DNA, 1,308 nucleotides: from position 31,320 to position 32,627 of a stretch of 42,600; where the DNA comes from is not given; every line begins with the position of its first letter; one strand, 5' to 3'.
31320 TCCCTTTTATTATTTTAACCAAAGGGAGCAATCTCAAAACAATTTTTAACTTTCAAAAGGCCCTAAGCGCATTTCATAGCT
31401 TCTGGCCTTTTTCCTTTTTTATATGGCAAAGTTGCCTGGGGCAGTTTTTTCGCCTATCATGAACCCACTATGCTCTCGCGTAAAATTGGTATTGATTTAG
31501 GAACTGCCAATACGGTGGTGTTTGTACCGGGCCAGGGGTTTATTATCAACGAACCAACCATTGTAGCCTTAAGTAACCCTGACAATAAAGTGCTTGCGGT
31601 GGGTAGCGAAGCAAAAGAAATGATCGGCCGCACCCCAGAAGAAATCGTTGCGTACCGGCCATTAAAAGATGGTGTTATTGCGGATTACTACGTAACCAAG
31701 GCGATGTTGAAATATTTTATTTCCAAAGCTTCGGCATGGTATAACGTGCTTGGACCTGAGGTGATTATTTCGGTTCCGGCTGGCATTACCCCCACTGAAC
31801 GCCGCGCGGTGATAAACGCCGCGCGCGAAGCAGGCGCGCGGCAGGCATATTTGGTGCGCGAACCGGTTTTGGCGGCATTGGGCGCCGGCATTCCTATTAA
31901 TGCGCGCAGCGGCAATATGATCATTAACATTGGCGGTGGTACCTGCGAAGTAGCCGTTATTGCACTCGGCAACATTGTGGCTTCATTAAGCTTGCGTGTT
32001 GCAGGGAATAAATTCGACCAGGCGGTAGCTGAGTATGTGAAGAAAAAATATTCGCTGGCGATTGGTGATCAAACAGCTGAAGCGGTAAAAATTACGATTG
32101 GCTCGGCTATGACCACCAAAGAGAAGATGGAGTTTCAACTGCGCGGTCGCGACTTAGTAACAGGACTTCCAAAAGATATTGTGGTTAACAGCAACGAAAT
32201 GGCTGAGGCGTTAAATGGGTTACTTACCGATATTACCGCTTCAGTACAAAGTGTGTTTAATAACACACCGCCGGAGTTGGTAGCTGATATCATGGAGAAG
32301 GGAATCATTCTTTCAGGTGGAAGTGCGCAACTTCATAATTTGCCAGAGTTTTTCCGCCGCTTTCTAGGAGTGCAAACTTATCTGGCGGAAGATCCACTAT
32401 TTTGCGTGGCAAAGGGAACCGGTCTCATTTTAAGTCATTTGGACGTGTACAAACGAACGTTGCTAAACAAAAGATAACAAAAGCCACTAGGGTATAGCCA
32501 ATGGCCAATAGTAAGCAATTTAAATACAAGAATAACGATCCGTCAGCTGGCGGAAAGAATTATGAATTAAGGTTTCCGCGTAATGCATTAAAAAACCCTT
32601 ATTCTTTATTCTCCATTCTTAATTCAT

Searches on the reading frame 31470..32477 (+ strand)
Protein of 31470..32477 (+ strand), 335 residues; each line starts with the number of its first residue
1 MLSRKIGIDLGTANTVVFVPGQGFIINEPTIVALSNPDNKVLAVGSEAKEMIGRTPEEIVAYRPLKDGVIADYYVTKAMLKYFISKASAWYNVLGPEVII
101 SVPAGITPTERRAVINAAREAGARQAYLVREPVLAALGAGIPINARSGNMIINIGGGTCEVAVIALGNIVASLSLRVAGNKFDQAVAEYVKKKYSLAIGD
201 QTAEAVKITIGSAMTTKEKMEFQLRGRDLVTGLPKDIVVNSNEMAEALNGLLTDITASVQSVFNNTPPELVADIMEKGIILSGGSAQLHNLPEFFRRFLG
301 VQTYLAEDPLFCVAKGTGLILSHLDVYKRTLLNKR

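Call 68: search_protein_families(library=pfam, proteins=[window:31470-32477:+], max_evalue=0.01)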
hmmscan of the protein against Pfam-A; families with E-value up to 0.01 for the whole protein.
window:31470-32477:+ (335 aa): 5 families
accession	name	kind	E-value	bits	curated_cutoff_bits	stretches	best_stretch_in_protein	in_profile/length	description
PF06723.19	MreB_Mbl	-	1.9e-127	425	27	1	4-326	2-324/327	MreB/Mbl protein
PF00012.26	HSP70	-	1.3e-12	47.2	20.6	1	94-318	132-369/599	Hsp70 protein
PF14450.12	FtsA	-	2.2e-10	41.4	31.8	1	151-312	2-123/127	Cell division protein FtsA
PF00022.25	Actin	-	1.4e-06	27.6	27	1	29-194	31-198/410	Actin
PF06277.17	EutA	-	0.0068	15.8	27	1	131-218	124-215/475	Ethanolamine utilisation protein EutA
